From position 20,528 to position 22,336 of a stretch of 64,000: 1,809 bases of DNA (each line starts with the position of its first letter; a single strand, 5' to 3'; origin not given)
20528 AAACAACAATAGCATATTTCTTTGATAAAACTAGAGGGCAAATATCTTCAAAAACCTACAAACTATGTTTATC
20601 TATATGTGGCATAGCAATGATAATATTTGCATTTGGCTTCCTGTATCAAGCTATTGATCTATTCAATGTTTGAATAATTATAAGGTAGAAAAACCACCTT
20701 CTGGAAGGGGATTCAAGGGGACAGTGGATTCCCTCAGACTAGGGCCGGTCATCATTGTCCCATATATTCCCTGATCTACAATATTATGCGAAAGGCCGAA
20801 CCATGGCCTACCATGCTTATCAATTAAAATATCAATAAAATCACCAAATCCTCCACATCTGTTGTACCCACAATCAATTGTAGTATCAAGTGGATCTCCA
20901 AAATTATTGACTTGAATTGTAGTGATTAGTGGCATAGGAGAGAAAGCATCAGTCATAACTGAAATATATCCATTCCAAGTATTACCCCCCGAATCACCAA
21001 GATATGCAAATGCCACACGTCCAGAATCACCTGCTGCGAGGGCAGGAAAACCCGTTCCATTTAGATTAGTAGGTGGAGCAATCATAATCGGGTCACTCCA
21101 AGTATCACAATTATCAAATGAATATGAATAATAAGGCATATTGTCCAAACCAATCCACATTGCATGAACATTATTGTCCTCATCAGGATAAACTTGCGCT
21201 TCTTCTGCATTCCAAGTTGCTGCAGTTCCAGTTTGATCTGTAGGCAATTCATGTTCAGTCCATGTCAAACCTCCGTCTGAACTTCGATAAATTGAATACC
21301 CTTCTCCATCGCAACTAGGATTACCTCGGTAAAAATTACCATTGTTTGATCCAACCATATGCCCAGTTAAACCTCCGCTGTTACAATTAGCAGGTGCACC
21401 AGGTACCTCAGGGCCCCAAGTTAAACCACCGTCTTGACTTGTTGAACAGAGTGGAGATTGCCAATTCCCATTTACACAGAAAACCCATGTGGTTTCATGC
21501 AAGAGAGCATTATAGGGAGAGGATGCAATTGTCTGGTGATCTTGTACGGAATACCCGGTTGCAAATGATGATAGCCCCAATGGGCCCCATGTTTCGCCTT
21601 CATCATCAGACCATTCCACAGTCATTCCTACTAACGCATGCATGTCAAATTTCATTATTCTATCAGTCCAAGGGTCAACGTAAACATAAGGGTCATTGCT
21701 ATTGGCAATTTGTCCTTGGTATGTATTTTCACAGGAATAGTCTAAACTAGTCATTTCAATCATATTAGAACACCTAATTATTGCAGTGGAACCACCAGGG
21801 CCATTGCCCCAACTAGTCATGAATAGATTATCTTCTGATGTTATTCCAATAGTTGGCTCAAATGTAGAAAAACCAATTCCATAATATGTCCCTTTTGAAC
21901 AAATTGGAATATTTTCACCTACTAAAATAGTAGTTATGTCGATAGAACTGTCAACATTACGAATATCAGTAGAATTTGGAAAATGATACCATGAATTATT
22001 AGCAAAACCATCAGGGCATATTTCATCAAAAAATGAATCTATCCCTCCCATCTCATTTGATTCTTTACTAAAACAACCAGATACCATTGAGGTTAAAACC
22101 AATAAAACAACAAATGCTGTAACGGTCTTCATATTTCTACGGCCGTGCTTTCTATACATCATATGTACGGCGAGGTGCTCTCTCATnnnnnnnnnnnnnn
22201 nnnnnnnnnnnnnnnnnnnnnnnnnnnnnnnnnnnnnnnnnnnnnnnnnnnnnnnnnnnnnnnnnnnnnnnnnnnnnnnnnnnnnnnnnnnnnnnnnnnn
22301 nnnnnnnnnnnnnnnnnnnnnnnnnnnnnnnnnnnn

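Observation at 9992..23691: Four secreted hydrolase-like proteins share a canonical bacterial-style lipobox (x-S-G-C)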

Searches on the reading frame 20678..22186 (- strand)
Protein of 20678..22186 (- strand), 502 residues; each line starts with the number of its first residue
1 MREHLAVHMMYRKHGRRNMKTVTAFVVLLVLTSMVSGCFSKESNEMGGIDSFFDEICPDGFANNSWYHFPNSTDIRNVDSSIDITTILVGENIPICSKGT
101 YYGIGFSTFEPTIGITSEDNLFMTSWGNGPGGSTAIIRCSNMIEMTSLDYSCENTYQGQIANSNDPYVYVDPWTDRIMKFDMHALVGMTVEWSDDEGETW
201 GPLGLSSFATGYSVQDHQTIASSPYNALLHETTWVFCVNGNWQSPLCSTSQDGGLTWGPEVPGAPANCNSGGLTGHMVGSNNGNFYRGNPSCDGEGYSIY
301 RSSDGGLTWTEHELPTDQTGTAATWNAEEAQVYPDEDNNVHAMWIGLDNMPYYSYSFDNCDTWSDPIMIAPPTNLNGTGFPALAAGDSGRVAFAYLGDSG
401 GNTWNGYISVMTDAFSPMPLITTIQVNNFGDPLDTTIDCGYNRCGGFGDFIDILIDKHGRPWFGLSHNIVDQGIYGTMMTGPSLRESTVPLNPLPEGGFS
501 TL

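Call 4: search_protein_families(library=pfam, proteins=[window:20678-22186:-], max_evalue=0.01)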
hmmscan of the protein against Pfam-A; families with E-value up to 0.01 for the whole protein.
window:20678-22186:- (502 aa): 1 family
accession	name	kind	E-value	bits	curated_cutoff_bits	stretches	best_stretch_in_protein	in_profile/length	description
PF13088.12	BNR_2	-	1.4e-07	31.6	31.4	1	231-386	62-221/277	BNR repeat-like domain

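Call 29: search_protein_families(library=ncbifam, proteins=[window:20678-22132:-], max_evalue=0.1)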
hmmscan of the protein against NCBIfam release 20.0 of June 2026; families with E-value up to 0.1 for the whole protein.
window:20678-22132:- (484 aa): 1 family
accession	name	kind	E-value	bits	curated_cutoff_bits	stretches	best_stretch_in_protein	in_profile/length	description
NF045728.1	glycosyl_F510_1955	equivalog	0.039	13.2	175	0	281-323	160-201/246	F510_1955 family glycosylhydrolase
